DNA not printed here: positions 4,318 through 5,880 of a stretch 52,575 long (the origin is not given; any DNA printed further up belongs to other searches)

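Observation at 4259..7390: Split, modular NOX-like transmembrane electron-transfer module: ApbE + stand-alone FRD di-heme protein + NuoF-like protein + 3Fe-4S-type ferredoxin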

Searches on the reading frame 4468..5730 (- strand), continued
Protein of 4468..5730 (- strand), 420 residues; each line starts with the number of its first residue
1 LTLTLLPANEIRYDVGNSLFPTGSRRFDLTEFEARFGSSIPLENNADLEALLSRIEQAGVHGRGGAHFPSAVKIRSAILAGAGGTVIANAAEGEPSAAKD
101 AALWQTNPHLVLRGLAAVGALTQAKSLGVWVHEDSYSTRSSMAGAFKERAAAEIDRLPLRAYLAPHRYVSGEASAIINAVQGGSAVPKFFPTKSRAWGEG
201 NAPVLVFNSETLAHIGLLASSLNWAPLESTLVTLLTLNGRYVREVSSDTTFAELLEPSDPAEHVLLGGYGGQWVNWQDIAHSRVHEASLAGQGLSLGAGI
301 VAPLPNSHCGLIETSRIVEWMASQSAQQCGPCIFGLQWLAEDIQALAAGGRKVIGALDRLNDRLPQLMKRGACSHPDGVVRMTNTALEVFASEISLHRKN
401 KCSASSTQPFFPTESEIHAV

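Call 38: search_solved_structures(query=A1, max_evalue=0.00001, show_alignments=2)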
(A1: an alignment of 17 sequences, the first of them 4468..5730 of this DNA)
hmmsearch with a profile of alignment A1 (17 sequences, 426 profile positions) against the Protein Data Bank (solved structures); distinct sequences matched with E-value up to 0.00001: 64 (the best 60 are shown).
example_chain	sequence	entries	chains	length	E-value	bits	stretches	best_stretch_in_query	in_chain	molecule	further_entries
2fug_1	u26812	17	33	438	5.1e-53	183.5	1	44-400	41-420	NADH-quinone oxidoreductase chain 1 | NADH-QUINONE OXIDOREDUCTASE SUBUNIT 1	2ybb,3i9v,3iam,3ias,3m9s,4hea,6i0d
8x9v_F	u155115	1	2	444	1.3e-52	182.2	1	50-400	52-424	NADH-quinone oxidoreductase subunit F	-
9mqx_B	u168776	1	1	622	1.9e-51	178.3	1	31-418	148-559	NADH:ubiquinone oxidoreductase, NADH-binding (51 kD) subunit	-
7p5h_B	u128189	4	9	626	7.2e-51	176.4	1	27-412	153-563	Fe-hydrogenase, subunit beta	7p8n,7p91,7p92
9bov_B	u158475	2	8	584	1.6e-49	172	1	32-417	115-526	NADH dehydrogenase (Quinone)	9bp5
9cwt_A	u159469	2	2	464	1.2e-48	169.1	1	53-415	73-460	NADH dehydrogenase [ubiquinone] flavoprotein 1, mitochondrial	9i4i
9ti4_C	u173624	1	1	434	1.8e-48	168.5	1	53-412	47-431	NADH dehydrogenase [ubiquinone] flavoprotein 1, mitochondrial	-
5xtb_A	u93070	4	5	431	3.9e-48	167.4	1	53-407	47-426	NADH dehydrogenase [ubiquinone] flavoprotein 1, mitochondrial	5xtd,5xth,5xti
8b9z_F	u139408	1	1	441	5.4e-48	167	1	51-405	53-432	NADH dehydrogenase [ubiquinone] flavoprotein 1, mitochondrial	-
8ba0_F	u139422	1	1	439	6.3e-48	166.7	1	51-405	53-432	NADH dehydrogenase [ubiquinone] flavoprotein 1, mitochondrial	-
8oh5_B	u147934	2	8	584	6.7e-48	166.7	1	7-419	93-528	NAD-reducing hydrogenase subunit HoxF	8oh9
8esw_V1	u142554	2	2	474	6.9e-48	166.6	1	51-405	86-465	NADH dehydrogenase [ubiquinone] flavoprotein 1, mitochondrial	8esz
8qby_F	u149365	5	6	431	1e-47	166.1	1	40-408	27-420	NADH-quinone oxidoreductase subunit F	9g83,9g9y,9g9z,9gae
5lnk_1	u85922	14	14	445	1.2e-47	165.8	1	53-415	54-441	Mitochondrial complex I, 51 kDa subunit | NADH dehydrogenase [ubiquinone] flavoprotein 1, mitochondrial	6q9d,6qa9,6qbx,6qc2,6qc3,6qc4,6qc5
6zk9_1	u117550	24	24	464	1.4e-47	165.6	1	53-415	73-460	NADH dehydrogenase [ubiquinone] flavoprotein 1, mitochondrial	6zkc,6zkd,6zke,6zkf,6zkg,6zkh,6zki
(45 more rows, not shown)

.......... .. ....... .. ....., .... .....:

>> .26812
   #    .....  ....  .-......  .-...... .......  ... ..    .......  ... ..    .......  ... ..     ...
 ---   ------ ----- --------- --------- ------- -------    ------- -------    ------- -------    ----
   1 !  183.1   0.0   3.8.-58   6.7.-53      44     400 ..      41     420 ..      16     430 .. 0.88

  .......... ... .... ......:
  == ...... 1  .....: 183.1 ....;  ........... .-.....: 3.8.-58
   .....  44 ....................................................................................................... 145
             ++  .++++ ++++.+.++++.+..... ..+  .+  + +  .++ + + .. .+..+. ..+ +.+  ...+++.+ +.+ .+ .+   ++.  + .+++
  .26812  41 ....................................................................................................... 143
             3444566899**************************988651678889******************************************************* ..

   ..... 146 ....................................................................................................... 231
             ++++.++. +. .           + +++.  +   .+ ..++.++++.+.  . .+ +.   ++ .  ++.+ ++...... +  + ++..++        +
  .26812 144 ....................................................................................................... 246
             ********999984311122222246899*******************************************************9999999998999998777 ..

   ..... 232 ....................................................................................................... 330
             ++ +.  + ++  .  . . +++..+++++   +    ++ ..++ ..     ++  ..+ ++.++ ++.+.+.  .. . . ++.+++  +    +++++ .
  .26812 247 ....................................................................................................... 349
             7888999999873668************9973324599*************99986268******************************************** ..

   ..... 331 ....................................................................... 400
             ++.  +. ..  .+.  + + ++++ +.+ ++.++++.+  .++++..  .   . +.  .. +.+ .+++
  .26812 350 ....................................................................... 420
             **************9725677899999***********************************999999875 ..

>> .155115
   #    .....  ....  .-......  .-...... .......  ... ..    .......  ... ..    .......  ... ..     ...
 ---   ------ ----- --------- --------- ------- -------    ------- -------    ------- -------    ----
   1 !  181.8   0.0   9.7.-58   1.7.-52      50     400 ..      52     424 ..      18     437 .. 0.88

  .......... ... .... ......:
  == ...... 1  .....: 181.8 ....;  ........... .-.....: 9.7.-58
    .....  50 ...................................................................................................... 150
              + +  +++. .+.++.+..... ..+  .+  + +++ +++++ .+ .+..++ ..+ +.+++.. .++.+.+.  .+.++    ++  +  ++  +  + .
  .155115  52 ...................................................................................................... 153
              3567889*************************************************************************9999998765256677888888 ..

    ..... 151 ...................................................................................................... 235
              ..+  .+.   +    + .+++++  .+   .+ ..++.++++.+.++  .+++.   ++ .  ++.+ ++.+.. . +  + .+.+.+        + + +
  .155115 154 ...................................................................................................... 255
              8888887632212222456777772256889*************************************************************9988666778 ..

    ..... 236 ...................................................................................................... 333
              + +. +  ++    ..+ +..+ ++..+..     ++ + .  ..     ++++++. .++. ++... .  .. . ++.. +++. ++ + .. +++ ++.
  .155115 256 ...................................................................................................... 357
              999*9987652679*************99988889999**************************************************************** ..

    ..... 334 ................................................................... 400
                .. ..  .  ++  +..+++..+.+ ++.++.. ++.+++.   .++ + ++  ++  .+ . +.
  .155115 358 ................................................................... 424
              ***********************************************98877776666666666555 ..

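Call 44: search_protein_families(library=ncbifam, proteins=[L085:9586-10287:+, L085:10284-11588:+, L084:3308-4810:+, L084:4807-5472:+, L084:2985-3311:+], max_evalue=0.00001)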
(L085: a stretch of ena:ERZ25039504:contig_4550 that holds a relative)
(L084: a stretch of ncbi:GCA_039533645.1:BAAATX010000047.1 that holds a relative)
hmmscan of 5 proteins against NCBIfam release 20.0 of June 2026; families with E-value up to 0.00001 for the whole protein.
L085:9586-10287:+ (233 aa): 88 families (the best 25 are shown)
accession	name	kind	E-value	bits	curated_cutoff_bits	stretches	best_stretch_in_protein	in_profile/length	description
NF041733.1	resp_reg_CseB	equivalog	1.5e-52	178.3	350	1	3-224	2-227/228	two-component system response regulator CseB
NF040689.1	MtrAB_MtrA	equivalog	3.4e-50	170.4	300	1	4-222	1-217/219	MtrAB system response regulator MtrA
NF007928.2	PRK10643.1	equivalog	2e-47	161.6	330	1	4-223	3-216/216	two-component system response regulator PmrA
NF045944.1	ResRegRpaBCyano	equivalog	1.6e-46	158.6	330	1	5-222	1-226/229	response regulator transcription factor RpaB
TIGR02154.1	PhoB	equivalog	1.5e-45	155.2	296.2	1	3-224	4-226/226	phosphate regulon transcriptional regulator PhoB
NF008296.0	PRK11083.1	equivalog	3.2e-44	151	273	1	2-223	4-225/228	two-component system response regulator CreB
TIGR01387.1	cztR_silR_copR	subfamily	1.6e-43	148.9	279.2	1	4-221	1-216/218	heavy metal response regulator transcription factor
NF007820.0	PRK10529.1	equivalog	1.9e-43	148.5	325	1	2-222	2-222/225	two-component system response regulator KdpE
NF040534.1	resp_reg_YycF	equivalog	5.9e-42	143.5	340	1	3-223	2-227/231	response regulator YycF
NF008567.0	PRK11517.1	equivalog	1.6e-40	138.9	353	1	3-225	2-220/223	response regulator transcription factor HprR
NF053854.1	RespRegPhoBBctds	equivalog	7.5e-40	136.7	270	1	4-208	1-212/225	two-component system response regulator PhoB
NF033117.2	vanR_ACDEGLN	exception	1.7e-39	135.7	350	1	4-223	1-225/226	VanR-ABDEGLN family response regulator transcription factor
NF007005.1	PRK09468.1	equivalog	7e-37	127.1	331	1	3-221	5-229/237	osmolarity response regulator transcription factor OmpR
NF045991.1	RespRegCtrARhodob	equivalog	1.4e-36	126.3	350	1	3-223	2-221/224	response regulator transcription factor CtrA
NF045914.1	RespRegNblR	equivalog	2.2e-35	122.3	300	1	2-222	7-224/228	response regulator transcription factor NblR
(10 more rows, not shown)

L085:10284-11588:+ (434 aa): 32 families (the best 25 are shown)
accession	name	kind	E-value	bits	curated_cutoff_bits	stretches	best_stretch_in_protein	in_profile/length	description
NF008025.0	PRK10755.1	equivalog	1.6e-24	86.3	314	1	141-429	55-354/362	two-component system sensor histidine kinase PmrB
NF012163.2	BaeS_SmeS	equivalog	8.7e-24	84.2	500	1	145-429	160-456/457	sensor histidine kinase efflux regulator BaeS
NF007004.0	PRK09467.1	equivalog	2e-23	83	415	1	153-429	156-434/440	two-component system sensor histidine kinase EnvZ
NF033092.0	HK_WalK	equivalog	3.5e-21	75.4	725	1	228-429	371-592/594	cell wall metabolism sensor histidine kinase WalK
NF007837.0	PRK10549.1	equivalog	4.4e-21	75.1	603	1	145-429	160-456/466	envelope stress sensor histidine kinase BaeS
NF007898.0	PRK10604.1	equivalog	5e-20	72.1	478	1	153-428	137-420/433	two-component system sensor histidine kinase RstB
NF040691.1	MtrAB_MtrB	equivalog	9.7e-19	67.7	450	1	146-429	181-490/507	MtrAB system histidine kinase MtrB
TIGR01386.1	cztS_silS_copS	subfamily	1.6e-17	63.6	292.55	1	112-428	126-455/457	heavy metal sensor histidine kinase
TIGR02966.1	phoR_proteo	equivalog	1e-16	60.9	334.2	1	221-428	106-332/333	phosphate regulon sensor histidine kinase PhoR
NF008312.0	PRK11100.1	equivalog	4.1e-16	58.9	356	1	134-429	163-472/477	two-component system sensor histidine kinase CreC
NF007007.0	PRK09470.1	equivalog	1.3e-15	57.3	486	1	173-429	188-457/463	envelope stress sensor histidine kinase CpxA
NF007664.1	PRK10337.1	equivalog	1e-13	50.8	475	1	153-427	157-440/442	quorum sensing histidine kinase QseC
NF046044.1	PnpS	equivalog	3.3e-12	46.1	400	1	225-429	166-389/390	two-component system histidine kinase PnpS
NF008235.0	PRK11006.1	equivalog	3.8e-12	45.8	390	1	222-429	197-421/431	phosphate regulon sensor histidine kinase PhoR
NF045903.1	CuHisKinLciSLeg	equivalog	6.6e-12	45.5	700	1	158-429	66-356/357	copper-responsive two-component system sensor histidine kinase LciS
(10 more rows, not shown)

L084:3308-4810:+ (500 aa): 75 families (the best 25 are shown)
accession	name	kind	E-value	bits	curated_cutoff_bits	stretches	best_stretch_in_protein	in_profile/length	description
TIGR01386.1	cztS_silS_copS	subfamily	3.8e-55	187.7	292.55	1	38-466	30-457/457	heavy metal sensor histidine kinase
NF012163.2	BaeS_SmeS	equivalog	1.8e-42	145.8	500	1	187-454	171-444/457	sensor histidine kinase efflux regulator BaeS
NF007837.0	PRK10549.1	equivalog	2.8e-42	145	603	1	174-467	161-458/466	envelope stress sensor histidine kinase BaeS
NF040691.1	MtrAB_MtrB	equivalog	9.8e-42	143.6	450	1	12-468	7-493/507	MtrAB system histidine kinase MtrB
NF033092.0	HK_WalK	equivalog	2.8e-41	141.8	725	2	256-466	372-593/594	cell wall metabolism sensor histidine kinase WalK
TIGR02966.1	phoR_proteo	equivalog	5.8e-41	140.6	334.2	1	241-464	99-332/333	phosphate regulon sensor histidine kinase PhoR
NF008312.0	PRK11100.1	equivalog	7.2e-38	130.6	356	1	160-466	162-473/477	two-component system sensor histidine kinase CreC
NF007898.0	PRK10604.1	equivalog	2.8e-37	128.9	478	1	207-468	163-424/433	two-component system sensor histidine kinase RstB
NF046044.1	PnpS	equivalog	4.1e-37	128.1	400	1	256-466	170-390/390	two-component system histidine kinase PnpS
NF041735.1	hist_kin_RppB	equivalog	4.1e-33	114.8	400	1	253-466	213-438/438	two-component system sensor histidine kinase RppB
NF007345.0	PRK09835.1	subfamily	1.9e-31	109.2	423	1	205-467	210-480/482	Cu(+)/Ag(+) sensor histidine kinase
NF007007.0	PRK09470.1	equivalog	3.3e-31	108.7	486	1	198-468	186-460/463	envelope stress sensor histidine kinase CpxA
NF041880.1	EPS_EpsF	equivalog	3.6e-31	108.2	900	1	244-466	262-492/492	response regulator EpsF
NF008235.0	PRK11006.1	equivalog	6.7e-30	104.3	390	1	250-472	198-428/431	phosphate regulon sensor histidine kinase PhoR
NF007004.0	PRK09467.1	equivalog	2.7e-29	102.3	415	1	191-465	167-434/440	two-component system sensor histidine kinase EnvZ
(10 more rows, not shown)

L084:4807-5472:+ (221 aa): 82 families (the best 25 are shown)
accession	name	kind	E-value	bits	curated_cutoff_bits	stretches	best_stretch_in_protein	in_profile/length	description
TIGR01387.1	cztR_silR_copR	subfamily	9e-59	198.7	279.2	1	4-218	1-218/218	heavy metal response regulator transcription factor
NF041733.1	resp_reg_CseB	equivalog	4.3e-57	193.1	350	1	3-219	2-227/228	two-component system response regulator CseB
NF045914.1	RespRegNblR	equivalog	9.8e-57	192.2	300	1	3-220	8-227/228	response regulator transcription factor NblR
TIGR02154.1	PhoB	equivalog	1.2e-55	188.3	296.2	1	2-218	3-225/226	phosphate regulon transcriptional regulator PhoB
NF040689.1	MtrAB_MtrA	equivalog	2.3e-54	184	300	1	4-218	1-218/219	MtrAB system response regulator MtrA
NF041734.1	resp_reg_RppA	equivalog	5e-53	179.8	250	1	3-219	2-228/229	two-component system response regulator RppA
NF007928.2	PRK10643.1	equivalog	4.6e-52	176.8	330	1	3-218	2-216/216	two-component system response regulator PmrA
NF007346.1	PRK09836.1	equivalog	1.2e-51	175.6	420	1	3-218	2-221/227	copper/silver response regulator transcription factor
NF007663.1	PRK10336.1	equivalog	2.2e-50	171.5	345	1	3-220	2-218/219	quorum sensing response regulator transcription factor QseB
NF008567.0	PRK11517.1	equivalog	2.7e-49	167.5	353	1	3-219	2-219/223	response regulator transcription factor HprR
NF008296.0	PRK11083.1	equivalog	4e-49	167.1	273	1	2-219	4-226/228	two-component system response regulator CreB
NF012023.0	PRK15479.1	equivalog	2.3e-47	161.4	337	1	3-219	2-218/224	transcriptional regulator TctD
NF045944.1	ResRegRpaBCyano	equivalog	5.8e-47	160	330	1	5-218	1-227/229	response regulator transcription factor RpaB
NF053854.1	RespRegPhoBBctds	equivalog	3.1e-44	151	270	1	4-217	1-223/225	two-component system response regulator PhoB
NF045991.1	RespRegCtrARhodob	equivalog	4.9e-44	150.7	350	1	3-220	2-223/224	response regulator transcription factor CtrA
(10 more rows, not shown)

L084:2985-3311:+ (108 aa): 0 families

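Call 72: search_protein_families(library=pfam, proteins=[L084:5998-6369:+, L084:5595-6005:+, L086:5824-6285:+, L086:5394-5855:+], max_evalue=1)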
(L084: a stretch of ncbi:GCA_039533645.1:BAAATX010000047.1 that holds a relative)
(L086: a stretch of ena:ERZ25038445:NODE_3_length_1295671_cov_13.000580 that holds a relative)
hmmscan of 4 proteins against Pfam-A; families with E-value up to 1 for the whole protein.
L084:5998-6369:+ (123 aa): 1 family
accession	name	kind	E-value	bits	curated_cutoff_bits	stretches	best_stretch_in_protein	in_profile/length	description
PF08614.16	ATG16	-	0.95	10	33.7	1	37-85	47-95/200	Autophagy protein 16 (ATG16)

L084:5595-6005:+ (136 aa): 1 family
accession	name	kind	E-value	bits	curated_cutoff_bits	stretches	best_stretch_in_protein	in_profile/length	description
PF24414.1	DUF7547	-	0.0075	16.7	27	1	49-128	116-188/209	Family of unknown function (DUF7547)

L086:5824-6285:+ (153 aa): 1 family
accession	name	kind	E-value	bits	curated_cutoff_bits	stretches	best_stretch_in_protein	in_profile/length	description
PF23991.1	DUF7310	-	0.022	15.7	40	1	73-109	22-57/83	Coiled-coil region of unknown function (DUF7310)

L086:5394-5855:+ (153 aa): 11 families
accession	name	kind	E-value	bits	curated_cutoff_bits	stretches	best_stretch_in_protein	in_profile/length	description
PF14362.11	DUF4407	-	0.00092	19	31.3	1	26-98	105-172/297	Domain of unknown function (DUF4407)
PF10152.14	CCDC53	-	0.022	15.6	24.6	1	51-132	19-99/147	Subunit CCDC53 of WASH complex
PF04102.17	SlyX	-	0.023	15.7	30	1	53-85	24-56/67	SlyX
PF07200.18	Mod_r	-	0.037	14.5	30.1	1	26-92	21-86/146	Modifier of rudimentary (Mod(r)) protein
PF05308.16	Mito_fiss_reg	-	0.13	12.9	26.3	1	38-122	105-187/244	Mitochondrial fission regulator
PF24362.2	DUF7518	-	0.15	13.2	27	1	52-146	6-100/104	Family of unknown function (DUF7518)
PF06524.17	NOA36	-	0.17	11.7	32.6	1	122-151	273-302/306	NOA36 protein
PF01576.24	Myosin_tail_1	-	0.18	10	38.1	1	53-92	222-261/1081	Myosin tail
PF05097.17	DUF688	-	0.25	11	20.3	1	77-140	173-238/446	Protein of unknown function (DUF688)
PF04977.20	DivIC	-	0.29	11.4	28.9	1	49-85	20-56/80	Septum formation initiator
PF04889.17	Cwf_Cwc_15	-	0.45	10.7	30.4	1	61-152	50-142/244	Cwf15/Cwc15 cell cycle control protein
